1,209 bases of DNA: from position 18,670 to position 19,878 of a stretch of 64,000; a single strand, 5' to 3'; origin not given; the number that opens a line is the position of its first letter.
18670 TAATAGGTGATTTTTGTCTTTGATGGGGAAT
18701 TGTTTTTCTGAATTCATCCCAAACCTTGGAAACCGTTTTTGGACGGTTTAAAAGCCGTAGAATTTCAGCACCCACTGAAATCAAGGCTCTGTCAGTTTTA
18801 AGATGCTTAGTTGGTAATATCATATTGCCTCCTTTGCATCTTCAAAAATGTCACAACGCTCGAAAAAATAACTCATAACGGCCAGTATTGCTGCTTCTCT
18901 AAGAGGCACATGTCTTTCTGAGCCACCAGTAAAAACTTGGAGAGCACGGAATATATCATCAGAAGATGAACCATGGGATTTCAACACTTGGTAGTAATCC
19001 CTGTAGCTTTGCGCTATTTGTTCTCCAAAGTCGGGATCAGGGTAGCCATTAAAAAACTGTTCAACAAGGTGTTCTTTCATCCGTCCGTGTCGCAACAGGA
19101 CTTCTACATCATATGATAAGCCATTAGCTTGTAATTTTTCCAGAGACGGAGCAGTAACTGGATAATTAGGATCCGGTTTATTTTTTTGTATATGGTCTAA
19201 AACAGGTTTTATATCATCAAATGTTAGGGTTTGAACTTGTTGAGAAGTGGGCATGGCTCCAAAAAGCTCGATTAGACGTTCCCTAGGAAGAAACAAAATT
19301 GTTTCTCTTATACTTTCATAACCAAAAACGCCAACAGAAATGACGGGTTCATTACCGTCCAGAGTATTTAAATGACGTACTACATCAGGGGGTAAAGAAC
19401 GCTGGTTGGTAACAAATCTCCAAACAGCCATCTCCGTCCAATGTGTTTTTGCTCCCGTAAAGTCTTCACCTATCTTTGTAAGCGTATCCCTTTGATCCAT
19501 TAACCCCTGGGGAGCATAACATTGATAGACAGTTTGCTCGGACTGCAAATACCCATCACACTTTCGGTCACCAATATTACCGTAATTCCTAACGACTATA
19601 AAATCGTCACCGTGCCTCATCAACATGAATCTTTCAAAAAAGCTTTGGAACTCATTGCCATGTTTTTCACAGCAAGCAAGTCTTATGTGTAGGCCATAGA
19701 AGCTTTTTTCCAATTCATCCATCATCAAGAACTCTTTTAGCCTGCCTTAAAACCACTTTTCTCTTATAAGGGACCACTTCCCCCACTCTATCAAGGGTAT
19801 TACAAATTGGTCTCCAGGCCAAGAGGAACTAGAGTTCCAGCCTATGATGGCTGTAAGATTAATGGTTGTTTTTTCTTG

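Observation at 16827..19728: Three-gene ABC-3C-type conflict (defence) system carried by the prophage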

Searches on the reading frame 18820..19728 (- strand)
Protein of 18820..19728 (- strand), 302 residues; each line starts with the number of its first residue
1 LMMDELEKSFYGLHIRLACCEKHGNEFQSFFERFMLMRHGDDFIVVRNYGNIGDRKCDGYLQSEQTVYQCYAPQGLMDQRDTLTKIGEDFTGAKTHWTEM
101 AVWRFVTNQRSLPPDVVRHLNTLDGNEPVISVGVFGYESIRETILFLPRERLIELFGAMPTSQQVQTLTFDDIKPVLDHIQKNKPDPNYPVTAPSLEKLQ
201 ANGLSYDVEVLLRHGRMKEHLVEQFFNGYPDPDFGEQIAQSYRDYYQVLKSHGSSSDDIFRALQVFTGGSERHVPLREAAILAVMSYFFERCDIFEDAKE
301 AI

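Call 3: search_protein_families(library=pfam, proteins=[window:18820-19728:-], max_evalue=0.01)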
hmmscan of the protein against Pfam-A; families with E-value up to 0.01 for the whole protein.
window:18820-19728:- (302 aa): 1 family
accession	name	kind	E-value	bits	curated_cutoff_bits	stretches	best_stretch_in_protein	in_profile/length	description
PF20275.3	CTD10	-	1.5e-18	68.1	28.1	1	172-296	2-134/134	C-terminal domain 10 of the ABC-three component (ABC-3C) systems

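Call 4: search_protein_families(library=padloc, proteins=[window:18820-19728:-], max_evalue=0.01)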
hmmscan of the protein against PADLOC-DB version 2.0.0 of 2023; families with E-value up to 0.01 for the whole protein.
window:18820-19728:- (302 aa): 3 families
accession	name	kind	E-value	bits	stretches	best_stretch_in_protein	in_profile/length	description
PDLC04772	PDC-M68A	-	4.1e-22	77.4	1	162-297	113-252/253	-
PDLC04773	PDC-M68A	-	4.7e-15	54.2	1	164-299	53-197/200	-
PDLC03852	LmuA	-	0.0009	17.3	1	23-109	19-112/336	-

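Call 5: search_protein_families(library=ncbifam, proteins=[window:18820-19728:-], max_evalue=0.01)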
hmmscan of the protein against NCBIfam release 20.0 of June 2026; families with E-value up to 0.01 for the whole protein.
window:18820-19728:- (302 aa): 0 families

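Call 13: search_solved_structures(query=window:18820-19728:-, max_evalue=10)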
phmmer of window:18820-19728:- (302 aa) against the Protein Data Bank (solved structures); distinct sequences matched with E-value up to 10: 3.
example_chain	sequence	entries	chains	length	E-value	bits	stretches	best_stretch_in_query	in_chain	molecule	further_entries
7z45_A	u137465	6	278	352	0.42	13.2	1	209-280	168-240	Major head protein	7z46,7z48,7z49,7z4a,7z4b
1pf5_A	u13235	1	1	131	1.2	11.7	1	227-267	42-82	Hypothetical protein yjgH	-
9drl_A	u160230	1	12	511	1.8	11.2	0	194-264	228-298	T33-549_B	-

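Call 15: find_homologous_proteins(query=window:18820-19728:-, max_evalue=0.001)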
Query window:18820-19728:- (302 aa): 205 proteins with E <= 0.001 among 775 candidates; the best 120 are listed.
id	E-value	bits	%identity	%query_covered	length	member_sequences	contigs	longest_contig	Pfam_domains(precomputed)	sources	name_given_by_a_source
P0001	4.5e-205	698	100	99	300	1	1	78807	PF20275.4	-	-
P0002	4.0e-177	606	88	99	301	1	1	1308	PF20275.4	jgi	jgi:hypothetical protein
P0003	4.1e-152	524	74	100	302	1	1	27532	PF20275.4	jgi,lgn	jgi:hypothetical protein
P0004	4.7e-112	392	59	98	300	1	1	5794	PF20275.4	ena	-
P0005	6.5e-111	389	59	98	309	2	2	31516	PF20275.4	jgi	jgi:hypothetical protein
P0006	1.7e-79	285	48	98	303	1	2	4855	PF20275.4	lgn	-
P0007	5.6e-78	281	47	99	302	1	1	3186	PF20275.4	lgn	-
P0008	1.1e-77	280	47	98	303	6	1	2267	PF20275.4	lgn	-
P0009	1.8e-77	279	48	98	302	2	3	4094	PF20275.4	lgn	-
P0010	2.1e-77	279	48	99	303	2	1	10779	PF20275.4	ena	-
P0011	2.9e-77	278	47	98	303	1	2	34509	PF20275.4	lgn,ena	-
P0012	3.9e-77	278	47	98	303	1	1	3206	PF20275.4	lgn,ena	-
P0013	5.3e-77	277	47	98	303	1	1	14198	PF20275.4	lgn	-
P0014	8.7e-77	277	47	99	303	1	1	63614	PF20275.4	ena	-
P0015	1.1e-76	276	48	98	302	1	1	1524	PF20275.4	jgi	jgi:hypothetical protein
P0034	5.4e-75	271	47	99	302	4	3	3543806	PF20275.4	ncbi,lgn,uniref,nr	ncbi:ABC-three component system protein [Croceicoccus naphthovorans]|uniref:Uncharacterized protein 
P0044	1.7e-74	269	46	99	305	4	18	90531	PF20275.4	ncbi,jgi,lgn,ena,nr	ncbi:ABC-three component system protein [Pelagivirga sediminicola]|jgi:hypothetical protein|nr:ABC-t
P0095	1.1e-70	257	43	99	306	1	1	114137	PF20275.4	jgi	-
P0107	2.2e-69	252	45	98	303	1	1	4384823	PF20275.4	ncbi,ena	-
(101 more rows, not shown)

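Call 18: find_encoding_contigs(protein=P0001, flank=10000, max_places=3)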
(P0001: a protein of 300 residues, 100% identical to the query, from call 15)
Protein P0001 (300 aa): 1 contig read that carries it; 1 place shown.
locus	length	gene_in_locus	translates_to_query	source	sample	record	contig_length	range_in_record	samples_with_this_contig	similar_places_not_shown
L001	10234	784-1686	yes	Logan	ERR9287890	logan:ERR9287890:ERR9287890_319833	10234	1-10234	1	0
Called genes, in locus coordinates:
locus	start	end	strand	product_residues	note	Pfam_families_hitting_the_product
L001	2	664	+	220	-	?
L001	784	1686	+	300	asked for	PF20275:CTD10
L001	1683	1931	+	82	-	PF20293:MC6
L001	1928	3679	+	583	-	PF20275:CTD10, PF10088:DUF2326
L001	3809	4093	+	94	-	-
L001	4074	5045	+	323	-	-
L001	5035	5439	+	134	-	-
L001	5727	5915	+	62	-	-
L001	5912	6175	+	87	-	-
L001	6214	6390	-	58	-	-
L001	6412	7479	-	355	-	-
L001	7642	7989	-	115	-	PF02583:Trns_repr_metal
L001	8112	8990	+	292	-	PF00589:Phage_integrase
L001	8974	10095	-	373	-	PF12728:HTH_17, PF00589:Phage_integrase, PF22823:MrpR_C_cat (weak)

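Call 26: find_encoding_contigs(protein=P0003, flank=10000, max_places=2)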
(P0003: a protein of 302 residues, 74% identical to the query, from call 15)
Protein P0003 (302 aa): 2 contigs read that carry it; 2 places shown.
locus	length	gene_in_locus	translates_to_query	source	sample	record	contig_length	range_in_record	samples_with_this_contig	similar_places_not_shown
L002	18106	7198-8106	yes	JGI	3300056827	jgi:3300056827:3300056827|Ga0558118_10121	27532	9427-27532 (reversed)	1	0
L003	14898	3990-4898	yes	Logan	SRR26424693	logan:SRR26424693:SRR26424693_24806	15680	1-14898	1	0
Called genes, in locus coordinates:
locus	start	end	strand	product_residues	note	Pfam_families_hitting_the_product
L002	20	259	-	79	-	-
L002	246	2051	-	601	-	PF00270:DEAD (weak), PF04851:ResIII, PF18766:SWI2_SNF2 (weak), PF00271:Helicase_C (weak)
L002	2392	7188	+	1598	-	PF13156:Mrr_cat_2, PF00270:DEAD, PF04851:ResIII, PF00271:Helicase_C, PF22240:ISP_coupler, PF02384:N6_Mtase, PF07669:Eco57I (weak), PF18135:Type_ISP_C, +1 more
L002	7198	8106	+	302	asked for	PF20275:CTD10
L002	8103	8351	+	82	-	PF20293:MC6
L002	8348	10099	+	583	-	PF20275:CTD10, PF10088:DUF2326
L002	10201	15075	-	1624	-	PF05127:NAT10_TcmA_helicase (faint), PF13086:AAA_11, PF13245:AAA_19 (weak), PF13604:AAA_30 (weak), PF20720:nSTAND3 (faint), PF13087:AAA_12, PF18741:MTES_1575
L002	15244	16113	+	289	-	PF00589:Phage_integrase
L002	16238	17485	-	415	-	PF13657:Couple_hipA, PF07804:HipA_C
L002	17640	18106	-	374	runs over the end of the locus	PF12728:HTH_17, PF00589:Phage_integrase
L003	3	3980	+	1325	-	?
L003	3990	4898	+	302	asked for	PF20275:CTD10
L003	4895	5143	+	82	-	PF20293:MC6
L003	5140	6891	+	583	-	PF20275:CTD10, PF10088:DUF2326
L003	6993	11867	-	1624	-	PF05127:NAT10_TcmA_helicase (faint), PF13086:AAA_11, PF13245:AAA_19 (weak), PF13604:AAA_30 (weak), PF20720:nSTAND3 (faint), PF13087:AAA_12, PF18741:MTES_1575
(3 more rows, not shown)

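Call 27: find_encoding_contigs(protein=P0005, flank=10000, max_places=2)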
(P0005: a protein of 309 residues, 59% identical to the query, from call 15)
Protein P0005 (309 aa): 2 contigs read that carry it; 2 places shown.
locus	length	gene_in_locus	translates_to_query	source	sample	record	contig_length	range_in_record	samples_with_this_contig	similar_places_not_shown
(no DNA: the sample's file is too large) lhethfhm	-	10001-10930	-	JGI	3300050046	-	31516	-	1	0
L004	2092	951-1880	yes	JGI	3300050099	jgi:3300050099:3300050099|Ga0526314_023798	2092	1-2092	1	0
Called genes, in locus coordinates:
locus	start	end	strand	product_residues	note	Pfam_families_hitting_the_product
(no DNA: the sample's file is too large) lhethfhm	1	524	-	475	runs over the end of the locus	PF00483:NTP_transferase, PF01128:IspD (weak), PF02348:CTP_transf_3 (weak), PF12804:NTP_transf_3, PF25084:LbH_EIF2B (weak), PF00132:Hexapep, PF25087:GMPPB_C, PF00132:Hexapep, +1 more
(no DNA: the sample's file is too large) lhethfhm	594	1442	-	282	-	PF25084:LbH_EIF2B (faint), PF25087:GMPPB_C (faint), PF00132:Hexapep, PF13720:Acetyltransf_11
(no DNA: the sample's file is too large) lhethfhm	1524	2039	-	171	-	PF22817:ApeP-like (weak), PF07977:FabA, PF22818:ApeI-like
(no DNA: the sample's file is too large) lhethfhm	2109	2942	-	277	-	PF03331:LpxC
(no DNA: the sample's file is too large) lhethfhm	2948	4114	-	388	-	PF25084:LbH_EIF2B (weak), PF25087:GMPPB_C, PF00132:Hexapep (weak)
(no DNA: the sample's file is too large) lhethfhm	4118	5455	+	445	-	PF01266:DAO (faint), PF03486:HI0933_like, PF07992:Pyr_redox_2 (weak), PF13454:NAD_binding_9 (weak), PF22780:HI0933_like_1st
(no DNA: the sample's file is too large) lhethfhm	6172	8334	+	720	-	-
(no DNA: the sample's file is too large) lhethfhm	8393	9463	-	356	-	-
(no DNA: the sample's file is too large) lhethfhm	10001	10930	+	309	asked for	PF20275:CTD10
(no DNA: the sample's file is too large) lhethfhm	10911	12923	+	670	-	PF20275:CTD10, PF10088:DUF2326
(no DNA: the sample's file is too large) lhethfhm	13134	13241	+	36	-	?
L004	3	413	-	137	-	?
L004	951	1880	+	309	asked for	PF20275:CTD10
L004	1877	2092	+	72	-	?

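Call 29: predict_structure(alignment_id=A1)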
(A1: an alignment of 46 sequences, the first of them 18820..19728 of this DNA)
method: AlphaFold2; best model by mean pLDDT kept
length: 302 residues; sequences in the alignment: 46
mean_pLDDT: 82.9   pTM: 0.81
mean pLDDT of the five models: 82.9, 82.4, 81.7, 80.5, 80.2
residues with pLDDT >= 90: 125; 70-90: 127; 50-70: 25; < 50: 25
segments of 3 or more residues with pLDDT < 50: 49-55, 185-197, 298-302
pLDDT, mean of each block of 10 residues (from residue 1): 88 90 87 96 79 63 95 66 90 90 92 92 95 95 95 93 90 85 52 45 80 87 87 85 86 84 84 82 88 58 37
secondary structure, 60 per line:
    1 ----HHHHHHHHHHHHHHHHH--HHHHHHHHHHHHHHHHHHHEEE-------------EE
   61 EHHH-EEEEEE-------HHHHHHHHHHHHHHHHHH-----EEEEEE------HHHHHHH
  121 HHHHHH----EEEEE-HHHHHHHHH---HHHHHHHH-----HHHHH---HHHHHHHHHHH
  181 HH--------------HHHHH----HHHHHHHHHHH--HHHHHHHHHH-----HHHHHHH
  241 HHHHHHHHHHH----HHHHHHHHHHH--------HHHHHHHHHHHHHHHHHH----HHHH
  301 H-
elements in order: H5-21 H24-42 E43-45 E59-61 E66-71 H79-96 E102-107 H114-126 E131-135 H137-145 H149-156 H162-166 H170-182 H197-201 H206-216 H219-228 H234-251 H256-266 H275-292 H297-301

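Call 34: fold_search(model_id=the predicted structure, library=pdb)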
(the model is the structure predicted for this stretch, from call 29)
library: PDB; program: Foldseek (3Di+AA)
matches with E <= 10: 328; with E <= 0.001: 0
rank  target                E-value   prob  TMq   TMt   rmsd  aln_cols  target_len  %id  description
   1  7e8r                  9.3e-02  0.94  0.29  0.26   6.3       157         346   11  EcoT38I restriction endonuclease (released 2022-03-02)
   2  8dgf_B                9.8e-02  0.69  0.30  0.08  15.1       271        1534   12  Avs4 bound to phage PhiV-1 portal (released 2022-08-03)
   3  7edb_B                1.0e-01  0.92  0.31  0.27   5.8       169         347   11  EcoT38I restriction endonuclease complexed with DNA (released 2022-03-16)
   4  2ziu_B                1.3e-01  0.33  0.21  0.24  18.1       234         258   14  Crystal structure of the Mus81-Eme1 complex (released 2008-04-29)
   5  7edb_A                1.6e-01  0.87  0.27  0.24   6.8       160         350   12  EcoT38I restriction endonuclease complexed with DNA (released 2022-03-16)
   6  8dgf_A                1.6e-01  0.54  0.28  0.07  19.1       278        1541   11  Avs4 bound to phage PhiV-1 portal (released 2022-08-03)
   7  6sxb_G                2.1e-01  0.44  0.21  0.30  14.7       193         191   10  XPF-ERCC1 Cryo-EM Structure, DNA-Bound form (released 2020-03-11)
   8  9peo_C                2.2e-01  0.20  0.21  0.20  17.3       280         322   10  Structure of the S. cerevisiae clamp loader Replication Factor C (RFC) with mixed nucleotide occupancy (released 2025-11-12)
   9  8dr0_C                2.9e-01  0.16  0.21  0.20  16.3       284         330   11  Closed state of RFC:PCNA bound to a 3' ss/dsDNA junction (released 2022-08-24)
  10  2bhn_A                3.9e-01  0.20  0.21  0.28  20.3       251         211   12  XPF from Aeropyrum pernix (released 2005-02-23)
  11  4bxo_A                4.8e-01  0.25  0.24  0.33  19.3       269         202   13  Architecture and DNA recognition elements of the Fanconi anemia FANCM- FAAP24 complex (released 2013-08-28)
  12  7z6h_E                5.6e-01  0.10  0.19  0.17  20.9       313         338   12  Structure of DNA-bound human RAD17-RFC clamp loader and 9-1-1 checkpoint clamp (released 2022-05-04)
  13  4p0q_B                5.9e-01  0.15  0.21  0.23  21.1       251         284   15  Crystal structure of Human Mus81-Eme1 in complex with 5'-flap DNA (released 2014-05-28)
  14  8umu_D                5.9e-01  0.04  0.11  0.11  18.1       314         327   13  Atomic model of the human CTF18-RFC-PCNA binary complex in the four-subunit binding state (state 3) (released 2024-05-08)
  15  2a1i                  6.2e-01  0.54  0.22  0.42   7.4       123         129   10  Crystal Structure of the Central Domain of Human ERCC1 (released 2005-08-02)
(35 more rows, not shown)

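Call 35: find_related_loci(query=A1, collection=genome_contigs, flank=8000)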
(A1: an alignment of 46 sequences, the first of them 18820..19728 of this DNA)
Query A1 (302 aa) in genome_contigs; peptide patterns used: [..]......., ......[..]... (x = any residue, [..] = any of these).
234 stretches matched a pattern; 176 encode a relative of the query (tblastn E <= 1e-3); the best 80 are kept; 80 distinct loci.
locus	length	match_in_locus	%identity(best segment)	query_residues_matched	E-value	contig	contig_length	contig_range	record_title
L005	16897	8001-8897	46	3-301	1e-82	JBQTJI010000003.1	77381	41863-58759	MAG: Gemmobacter sp. isolate SAW14 c_000000265984, whole genome shotgun sequence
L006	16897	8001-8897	47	3-301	2e-82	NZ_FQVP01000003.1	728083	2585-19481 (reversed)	Pseudosulfitobacter pseudonitzschiae strain DSM 26824, whole genome shotgun sequence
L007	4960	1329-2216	47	3-298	5e-82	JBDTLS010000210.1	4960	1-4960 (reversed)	MAG: Sphingobium sp. isolate cluster3_bin.107 NODE_97154_length_4960_cov_6.295005, whole genome shotgun sequence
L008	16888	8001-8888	46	3-298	2e-81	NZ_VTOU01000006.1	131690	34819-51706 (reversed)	Sphingomonas montanisoli strain ZX XEX_6, whole genome shotgun sequence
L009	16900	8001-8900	48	2-301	4e-81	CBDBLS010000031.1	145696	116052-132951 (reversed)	MAG: Roseovarius sp. isolate 7321166f-096e-4112-aa05-e7945f7baa6f genome assembly, contig: contig_31, whole genome shotg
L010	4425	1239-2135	47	2-300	8e-81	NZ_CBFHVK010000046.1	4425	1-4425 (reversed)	MAG: Planktotalea sp. isolate AGTU_88_bin_23_strict AGTU_88_bin_23_strict_c54, whole genome shotgun sequence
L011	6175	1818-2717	46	2-301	6e-81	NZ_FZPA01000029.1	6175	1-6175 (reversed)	Sphingopyxis indica strain DS15, whole genome shotgun sequence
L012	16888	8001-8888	46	3-298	5e-80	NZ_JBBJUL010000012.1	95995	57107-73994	Sphingobium sp. AN641 12, whole genome shotgun sequence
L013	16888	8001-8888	47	3-298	2e-80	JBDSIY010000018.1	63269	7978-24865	MAG: Novosphingobium sp. isolate cluster1_bin.31 k127_12340416, whole genome shotgun sequence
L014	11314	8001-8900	48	2-301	1e-79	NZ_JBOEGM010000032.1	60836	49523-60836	MAG: Pelagimonas sp. isolate PBSAalp3 PBSA13b_contig_563, whole genome shotgun sequence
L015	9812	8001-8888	47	2-297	8e-80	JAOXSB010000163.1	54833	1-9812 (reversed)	MAG: Mangrovicoccus sp. isolate R2S4C2D_S42.009 k141_89443, whole genome shotgun sequence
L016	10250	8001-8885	46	3-297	7e-80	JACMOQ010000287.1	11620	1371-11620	MAG: Acetobacteraceae bacterium isolate LF-bin-273 FL-bin-273-contig-k141_1026017, whole genome shotgun sequence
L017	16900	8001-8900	46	1-300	2e-79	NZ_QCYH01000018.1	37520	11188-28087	Pelagivirga sediminicola strain BH-SD19 BH19_scaffold18, whole genome shotgun sequence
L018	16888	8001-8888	46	2-297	3e-79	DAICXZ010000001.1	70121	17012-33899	MAG TPA_asm: Erythrobacter sp. isolate clean1750 k141_162941, whole genome shotgun sequence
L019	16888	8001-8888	46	3-298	5e-79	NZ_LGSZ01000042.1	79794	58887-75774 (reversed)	Bosea vaviloviae strain SD260 contig_23, whole genome shotgun sequence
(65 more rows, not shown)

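Call 44: search_solved_structures(query=A1, max_evalue=10)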
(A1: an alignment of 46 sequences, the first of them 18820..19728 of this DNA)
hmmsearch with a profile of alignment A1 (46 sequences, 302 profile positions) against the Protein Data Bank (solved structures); distinct sequences matched with E-value up to 10: 0.

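Call 59: find_related_loci(query=A1, collection=viral_contigs, flank=10000)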
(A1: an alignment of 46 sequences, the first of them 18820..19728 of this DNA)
Query A1 (302 aa) in viral_contigs; peptide patterns used: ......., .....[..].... (x = any residue, [..] = any of these).
27 stretches matched a pattern; 2 encode a relative of the query (tblastn E <= 1e-3); 2 distinct loci.
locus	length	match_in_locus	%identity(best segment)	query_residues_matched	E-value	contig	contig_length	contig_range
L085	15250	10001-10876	27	24-297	4e-22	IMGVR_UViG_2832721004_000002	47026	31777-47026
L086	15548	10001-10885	26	24-301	8e-19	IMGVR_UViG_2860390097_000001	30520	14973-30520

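Call 69: search_protein_families(library=pfam, alignment_id=A1, max_evalue=1)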
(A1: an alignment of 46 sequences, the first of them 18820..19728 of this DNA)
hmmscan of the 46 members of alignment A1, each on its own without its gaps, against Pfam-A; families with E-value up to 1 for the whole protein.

A. member 1, window:18820-19728:- (302 aa): 2 families
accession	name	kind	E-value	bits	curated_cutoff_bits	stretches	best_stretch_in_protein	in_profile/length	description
PF20275.3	CTD10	-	1.5e-18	68.1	28.1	1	172-296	2-134/134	C-terminal domain 10 of the ABC-three component (ABC-3C) systems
PF20277.3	CTD11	-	0.24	12.4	27.7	1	236-295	82-138/138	C-terminal domain 11 of the ABC-three component (ABC-3C) systems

B. families by the number of members that match (of 46 scanned): 17 families
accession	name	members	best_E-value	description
PF20275.3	CTD10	46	1e-21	C-terminal domain 10 of the ABC-three component (ABC-3C) systems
PF20277.3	CTD11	19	0.0033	C-terminal domain 11 of the ABC-three component (ABC-3C) systems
PF07989.16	Cnn_1N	3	0.018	Centrosomin N-terminal motif 1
PF15350.11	ETAA1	2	0.045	Ewing's tumour-associated antigen 1 homologue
PF03448.22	MgtE_N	1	0.035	MgtE intracellular N domain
PF08358.15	Flexi_CP_N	1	0.04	Carlavirus coat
PF05532.17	CsbD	1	0.04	CsbD-like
PF19694.4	DUF6194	1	0.058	Family of unknown function (DUF6194)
PF20432.4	Xre-like-HTH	1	0.059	Antitoxin Xre-like helix-turn-helix domain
PF19443.4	DAHL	1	0.078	DAHL domain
PF23156.1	DUF7054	1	0.096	Domain of unknown function (DUF7054)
PF02522.19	Antibiotic_NAT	1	0.12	Aminoglycoside 3-N-acetyltransferase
PF24744.1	CARF-assoc_HTH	1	0.14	CARF-associated HTH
PF10012.15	DUF2255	1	0.17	Uncharacterized protein conserved in bacteria (DUF2255)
PF22968.2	RNF34L-like_3rd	1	0.18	E3 ubiquitin-protein ligase rififylin-like domain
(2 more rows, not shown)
